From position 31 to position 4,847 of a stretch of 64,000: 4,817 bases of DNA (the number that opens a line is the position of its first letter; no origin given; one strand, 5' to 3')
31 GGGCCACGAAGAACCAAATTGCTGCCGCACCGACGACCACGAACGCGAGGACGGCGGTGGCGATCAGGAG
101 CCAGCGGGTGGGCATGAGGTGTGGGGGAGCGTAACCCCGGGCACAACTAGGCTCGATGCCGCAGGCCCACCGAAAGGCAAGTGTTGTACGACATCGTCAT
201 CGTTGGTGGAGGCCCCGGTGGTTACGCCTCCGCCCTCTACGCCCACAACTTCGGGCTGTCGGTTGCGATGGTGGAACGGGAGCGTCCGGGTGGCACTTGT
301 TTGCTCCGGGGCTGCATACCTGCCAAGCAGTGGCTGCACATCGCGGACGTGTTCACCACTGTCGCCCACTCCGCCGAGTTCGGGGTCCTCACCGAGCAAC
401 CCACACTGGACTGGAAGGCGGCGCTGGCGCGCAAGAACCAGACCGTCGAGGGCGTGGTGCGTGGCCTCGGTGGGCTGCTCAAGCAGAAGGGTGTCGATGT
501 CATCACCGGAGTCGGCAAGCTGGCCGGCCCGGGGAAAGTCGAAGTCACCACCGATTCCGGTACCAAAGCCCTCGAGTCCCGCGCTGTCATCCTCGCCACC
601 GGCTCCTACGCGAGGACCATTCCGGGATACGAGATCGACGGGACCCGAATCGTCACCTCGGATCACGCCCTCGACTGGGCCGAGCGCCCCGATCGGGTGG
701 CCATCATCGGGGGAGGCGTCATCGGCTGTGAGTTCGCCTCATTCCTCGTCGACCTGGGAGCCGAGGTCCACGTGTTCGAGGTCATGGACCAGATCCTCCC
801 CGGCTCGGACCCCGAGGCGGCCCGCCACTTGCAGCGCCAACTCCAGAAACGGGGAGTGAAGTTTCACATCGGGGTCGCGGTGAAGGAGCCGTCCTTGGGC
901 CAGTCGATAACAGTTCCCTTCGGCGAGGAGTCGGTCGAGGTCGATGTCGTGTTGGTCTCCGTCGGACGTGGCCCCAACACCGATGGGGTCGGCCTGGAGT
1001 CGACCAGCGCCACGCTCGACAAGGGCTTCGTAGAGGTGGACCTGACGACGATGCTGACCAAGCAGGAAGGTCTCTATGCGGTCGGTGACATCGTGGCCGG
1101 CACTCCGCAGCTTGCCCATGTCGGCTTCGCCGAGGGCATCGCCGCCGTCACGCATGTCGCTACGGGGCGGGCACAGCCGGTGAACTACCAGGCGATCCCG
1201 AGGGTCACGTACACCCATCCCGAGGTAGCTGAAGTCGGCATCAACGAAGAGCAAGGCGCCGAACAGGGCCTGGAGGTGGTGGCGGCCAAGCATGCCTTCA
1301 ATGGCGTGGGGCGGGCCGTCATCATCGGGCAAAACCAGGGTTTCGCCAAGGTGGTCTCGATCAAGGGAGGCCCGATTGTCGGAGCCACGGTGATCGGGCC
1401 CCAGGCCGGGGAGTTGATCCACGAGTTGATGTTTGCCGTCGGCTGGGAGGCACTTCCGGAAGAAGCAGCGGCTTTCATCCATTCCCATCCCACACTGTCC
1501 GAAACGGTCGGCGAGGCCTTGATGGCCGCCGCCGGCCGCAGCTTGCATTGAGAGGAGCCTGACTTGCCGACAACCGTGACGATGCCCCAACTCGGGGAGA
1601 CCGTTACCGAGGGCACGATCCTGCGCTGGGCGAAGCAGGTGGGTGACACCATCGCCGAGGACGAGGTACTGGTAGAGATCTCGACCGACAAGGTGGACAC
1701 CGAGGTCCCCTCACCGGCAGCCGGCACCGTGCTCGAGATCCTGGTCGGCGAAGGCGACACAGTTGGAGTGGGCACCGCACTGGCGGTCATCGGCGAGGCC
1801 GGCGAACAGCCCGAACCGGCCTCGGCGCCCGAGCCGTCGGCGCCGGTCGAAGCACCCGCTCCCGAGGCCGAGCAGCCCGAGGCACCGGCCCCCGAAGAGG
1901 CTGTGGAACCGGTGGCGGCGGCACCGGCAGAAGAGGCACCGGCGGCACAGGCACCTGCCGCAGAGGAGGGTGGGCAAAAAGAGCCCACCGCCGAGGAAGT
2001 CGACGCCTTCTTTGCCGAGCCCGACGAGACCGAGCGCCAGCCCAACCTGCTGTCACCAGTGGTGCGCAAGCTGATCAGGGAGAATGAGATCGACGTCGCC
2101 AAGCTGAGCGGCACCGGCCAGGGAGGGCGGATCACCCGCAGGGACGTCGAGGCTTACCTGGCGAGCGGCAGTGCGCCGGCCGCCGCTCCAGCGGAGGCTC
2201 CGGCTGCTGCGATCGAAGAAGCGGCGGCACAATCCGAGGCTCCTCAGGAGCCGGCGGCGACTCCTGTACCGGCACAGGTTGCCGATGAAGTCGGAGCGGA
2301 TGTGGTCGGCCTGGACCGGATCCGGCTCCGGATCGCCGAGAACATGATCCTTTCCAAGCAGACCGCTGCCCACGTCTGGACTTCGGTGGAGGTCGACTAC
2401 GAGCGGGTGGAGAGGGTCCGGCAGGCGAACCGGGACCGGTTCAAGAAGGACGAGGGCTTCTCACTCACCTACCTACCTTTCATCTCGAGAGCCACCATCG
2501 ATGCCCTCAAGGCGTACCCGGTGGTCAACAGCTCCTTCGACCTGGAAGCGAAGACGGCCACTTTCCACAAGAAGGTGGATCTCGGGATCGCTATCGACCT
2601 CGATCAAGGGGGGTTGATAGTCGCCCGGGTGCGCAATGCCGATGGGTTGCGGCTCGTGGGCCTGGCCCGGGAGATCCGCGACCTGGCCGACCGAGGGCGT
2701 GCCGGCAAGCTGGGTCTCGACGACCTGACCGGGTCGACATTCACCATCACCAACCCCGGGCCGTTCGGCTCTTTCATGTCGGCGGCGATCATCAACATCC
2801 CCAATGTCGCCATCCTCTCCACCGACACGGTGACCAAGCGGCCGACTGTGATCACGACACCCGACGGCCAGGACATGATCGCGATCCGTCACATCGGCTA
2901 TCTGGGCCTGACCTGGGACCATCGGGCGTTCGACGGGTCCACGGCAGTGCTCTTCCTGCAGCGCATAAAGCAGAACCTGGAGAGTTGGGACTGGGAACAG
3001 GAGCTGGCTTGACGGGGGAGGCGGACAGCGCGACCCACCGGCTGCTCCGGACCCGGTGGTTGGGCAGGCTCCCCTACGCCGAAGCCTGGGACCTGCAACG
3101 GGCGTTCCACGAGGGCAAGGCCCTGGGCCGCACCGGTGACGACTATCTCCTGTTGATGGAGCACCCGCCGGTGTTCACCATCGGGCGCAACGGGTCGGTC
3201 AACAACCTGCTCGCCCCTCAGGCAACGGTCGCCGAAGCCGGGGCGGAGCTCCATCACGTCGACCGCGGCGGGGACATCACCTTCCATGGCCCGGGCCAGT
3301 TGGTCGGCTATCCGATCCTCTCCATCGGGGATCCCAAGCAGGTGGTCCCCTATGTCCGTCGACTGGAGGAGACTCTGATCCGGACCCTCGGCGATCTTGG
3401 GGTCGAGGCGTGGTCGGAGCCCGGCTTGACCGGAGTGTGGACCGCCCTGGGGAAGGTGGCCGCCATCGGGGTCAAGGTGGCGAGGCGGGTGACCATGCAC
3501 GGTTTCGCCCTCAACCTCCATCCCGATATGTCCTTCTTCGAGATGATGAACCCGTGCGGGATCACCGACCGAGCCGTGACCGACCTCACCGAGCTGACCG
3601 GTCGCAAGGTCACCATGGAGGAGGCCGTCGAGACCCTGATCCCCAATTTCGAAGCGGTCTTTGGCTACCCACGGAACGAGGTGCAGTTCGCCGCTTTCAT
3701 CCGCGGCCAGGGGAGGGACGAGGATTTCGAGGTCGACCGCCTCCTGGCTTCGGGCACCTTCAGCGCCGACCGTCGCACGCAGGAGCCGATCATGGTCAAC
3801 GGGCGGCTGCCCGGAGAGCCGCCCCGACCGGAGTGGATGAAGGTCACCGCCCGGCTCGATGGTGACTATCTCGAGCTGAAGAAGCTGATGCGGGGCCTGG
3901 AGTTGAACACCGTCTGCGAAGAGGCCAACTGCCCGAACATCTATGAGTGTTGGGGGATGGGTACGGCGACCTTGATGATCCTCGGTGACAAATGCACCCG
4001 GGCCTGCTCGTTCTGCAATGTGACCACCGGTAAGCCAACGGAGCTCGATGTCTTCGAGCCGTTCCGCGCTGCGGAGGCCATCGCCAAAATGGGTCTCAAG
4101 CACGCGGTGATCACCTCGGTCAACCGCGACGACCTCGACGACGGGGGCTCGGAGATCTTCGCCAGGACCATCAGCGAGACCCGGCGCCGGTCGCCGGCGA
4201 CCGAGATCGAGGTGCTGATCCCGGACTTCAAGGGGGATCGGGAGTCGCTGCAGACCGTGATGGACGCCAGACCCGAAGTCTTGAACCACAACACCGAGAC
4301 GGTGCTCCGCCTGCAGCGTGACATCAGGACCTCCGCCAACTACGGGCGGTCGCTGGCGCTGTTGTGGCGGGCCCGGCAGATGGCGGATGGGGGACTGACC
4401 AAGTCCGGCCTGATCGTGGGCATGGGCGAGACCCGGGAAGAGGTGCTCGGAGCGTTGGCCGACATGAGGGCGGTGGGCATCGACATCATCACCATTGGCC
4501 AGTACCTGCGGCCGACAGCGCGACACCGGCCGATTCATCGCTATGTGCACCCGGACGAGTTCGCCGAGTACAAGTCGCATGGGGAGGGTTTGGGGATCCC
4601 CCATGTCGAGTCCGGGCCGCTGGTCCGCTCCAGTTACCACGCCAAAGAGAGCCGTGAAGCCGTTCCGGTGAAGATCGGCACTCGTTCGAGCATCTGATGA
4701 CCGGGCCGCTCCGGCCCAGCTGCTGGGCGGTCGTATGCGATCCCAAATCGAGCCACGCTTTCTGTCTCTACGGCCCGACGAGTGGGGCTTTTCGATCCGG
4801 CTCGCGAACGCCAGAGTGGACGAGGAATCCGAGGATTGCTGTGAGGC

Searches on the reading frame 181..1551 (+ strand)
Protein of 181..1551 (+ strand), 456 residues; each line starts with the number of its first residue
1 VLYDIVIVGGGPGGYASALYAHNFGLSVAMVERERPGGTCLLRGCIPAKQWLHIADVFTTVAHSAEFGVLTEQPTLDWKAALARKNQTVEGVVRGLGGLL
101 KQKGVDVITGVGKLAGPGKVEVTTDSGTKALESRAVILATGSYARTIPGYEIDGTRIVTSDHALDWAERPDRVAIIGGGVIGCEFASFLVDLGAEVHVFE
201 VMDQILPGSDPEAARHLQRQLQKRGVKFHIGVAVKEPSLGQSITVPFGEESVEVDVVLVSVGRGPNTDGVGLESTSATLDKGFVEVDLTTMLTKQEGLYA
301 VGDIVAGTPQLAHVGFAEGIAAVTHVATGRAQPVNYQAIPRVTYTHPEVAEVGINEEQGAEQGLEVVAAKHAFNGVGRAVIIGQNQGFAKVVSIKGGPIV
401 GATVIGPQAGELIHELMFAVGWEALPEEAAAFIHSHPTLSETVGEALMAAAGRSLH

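Call 32: search_protein_families(library=pfam, max_evalue=0.001, proteins=[window:181-1551:+])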
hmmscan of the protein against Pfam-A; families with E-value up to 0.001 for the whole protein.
window:181-1551:+ (456 aa): 13 families
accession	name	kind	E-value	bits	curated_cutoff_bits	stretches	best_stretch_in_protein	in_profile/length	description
PF07992.20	Pyr_redox_2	-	1e-59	202.8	26.1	1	3-319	1-291/291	Pyridine nucleotide-disulphide oxidoreductase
PF02852.28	Pyr_redox_dim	-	1e-26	93.7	25.3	1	339-446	1-109/110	Pyridine nucleotide-disulphide oxidoreductase, dimerisation domain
PF00070.33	Pyr_redox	-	1.2e-23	83.9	22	1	172-236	1-65/82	Pyridine nucleotide-disulphide oxidoreductase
PF13738.12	Pyr_redox_3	-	3.6e-15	56.4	30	1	6-302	1-305/305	Pyridine nucleotide-disulphide oxidoreductase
PF01266.30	DAO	-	4.7e-13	49.8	27.9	1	4-39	1-38/353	FAD dependent oxidoreductase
PF13450.12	NAD_binding_8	-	6.4e-07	30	21.9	0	7-40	1-35/68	NAD(P)-binding Rossmann-like domain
PF01134.28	GIDA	-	1.9e-06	27.7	22.1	0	4-146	1-154/391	Glucose inhibited division protein A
PF01494.25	FAD_binding_3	-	5.9e-06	26.2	22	0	4-35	3-34/349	FAD binding domain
PF12831.13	FAD_oxidored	-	1.8e-05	24.7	27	1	4-39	1-37/416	FAD dependent oxidoreductase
PF03486.20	HI0933_like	-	6.2e-05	23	50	0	4-36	2-34/244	HI0933-like protein Rossmann domain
PF00890.30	FAD_binding_2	-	0.00015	21.6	20.4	1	4-38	1-36/414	FAD binding domain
PF02737.24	3HCDH_N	-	0.00017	22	22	0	173-227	2-56/180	3-hydroxyacyl-CoA dehydrogenase, NAD binding domain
PF01262.27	AlaDh_PNT_C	-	0.00021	21.2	23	1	170-204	28-62/214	Alanine dehydrogenase/PNT, C-terminal domain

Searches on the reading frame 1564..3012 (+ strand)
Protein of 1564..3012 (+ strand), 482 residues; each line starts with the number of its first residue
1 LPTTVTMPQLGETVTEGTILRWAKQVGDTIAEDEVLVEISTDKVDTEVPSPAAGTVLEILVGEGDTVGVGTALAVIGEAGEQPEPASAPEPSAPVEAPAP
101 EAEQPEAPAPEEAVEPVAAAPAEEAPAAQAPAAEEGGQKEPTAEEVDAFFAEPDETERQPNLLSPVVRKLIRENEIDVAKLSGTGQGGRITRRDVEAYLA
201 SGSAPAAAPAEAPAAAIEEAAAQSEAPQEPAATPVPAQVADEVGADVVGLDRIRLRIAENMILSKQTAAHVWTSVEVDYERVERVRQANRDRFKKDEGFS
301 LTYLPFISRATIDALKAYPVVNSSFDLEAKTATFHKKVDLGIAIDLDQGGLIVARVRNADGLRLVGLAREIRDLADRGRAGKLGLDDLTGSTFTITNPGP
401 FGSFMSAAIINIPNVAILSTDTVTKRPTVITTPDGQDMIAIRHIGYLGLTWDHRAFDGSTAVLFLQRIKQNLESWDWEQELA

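Call 32: search_protein_families(library=pfam, max_evalue=0.001, proteins=[window:1564-3012:+])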
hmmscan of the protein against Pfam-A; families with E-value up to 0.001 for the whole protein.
window:1564-3012:+ (482 aa): 3 families
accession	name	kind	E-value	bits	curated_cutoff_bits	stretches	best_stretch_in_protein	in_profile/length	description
PF00198.28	2-oxoacid_dh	-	9.6e-63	212.2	23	1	247-475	6-227/232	2-oxoacid dehydrogenases acyltransferase (catalytic domain)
PF00364.28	Biotin_lipoyl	-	1.5e-22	79.6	22.1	1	4-76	2-73/73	Biotin-requiring enzyme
PF02817.22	E3_binding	-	7.3e-14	52.1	23.7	1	162-196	2-36/36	e3 binding domain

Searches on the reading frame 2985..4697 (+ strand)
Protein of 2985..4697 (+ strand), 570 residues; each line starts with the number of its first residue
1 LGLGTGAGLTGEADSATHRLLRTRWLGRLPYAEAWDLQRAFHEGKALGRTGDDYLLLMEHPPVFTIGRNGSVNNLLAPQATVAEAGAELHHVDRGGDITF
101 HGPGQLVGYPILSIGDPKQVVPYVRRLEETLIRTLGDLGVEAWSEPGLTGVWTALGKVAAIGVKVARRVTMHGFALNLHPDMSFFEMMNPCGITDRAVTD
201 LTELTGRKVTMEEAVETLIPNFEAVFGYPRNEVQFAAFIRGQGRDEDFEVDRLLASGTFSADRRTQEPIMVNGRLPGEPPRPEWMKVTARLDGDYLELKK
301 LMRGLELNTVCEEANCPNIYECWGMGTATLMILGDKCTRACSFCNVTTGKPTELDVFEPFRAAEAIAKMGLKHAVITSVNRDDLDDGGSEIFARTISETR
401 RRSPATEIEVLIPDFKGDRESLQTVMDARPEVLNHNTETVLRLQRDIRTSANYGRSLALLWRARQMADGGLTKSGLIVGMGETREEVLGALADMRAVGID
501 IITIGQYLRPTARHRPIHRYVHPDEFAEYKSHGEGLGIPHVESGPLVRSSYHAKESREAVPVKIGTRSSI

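Call 32: search_protein_families(library=pfam, max_evalue=0.001, proteins=[window:2985-4697:+])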
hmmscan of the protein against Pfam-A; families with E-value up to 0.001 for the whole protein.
window:2985-4697:+ (570 aa): 3 families
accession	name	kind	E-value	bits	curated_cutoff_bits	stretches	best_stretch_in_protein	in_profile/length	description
PF21948.1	LplA-B_cat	-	9.5e-44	150.2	27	1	30-222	1-199/200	Lipoyl protein ligase A/B catalytic domain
PF04055.27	Radical_SAM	-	9e-14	52.4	29.5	1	331-491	1-163/166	Radical SAM superfamily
PF16881.10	LIAS_N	-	1.5e-06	29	27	1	282-316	62-96/96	N-terminal domain of lipoyl synthase of Radical_SAM family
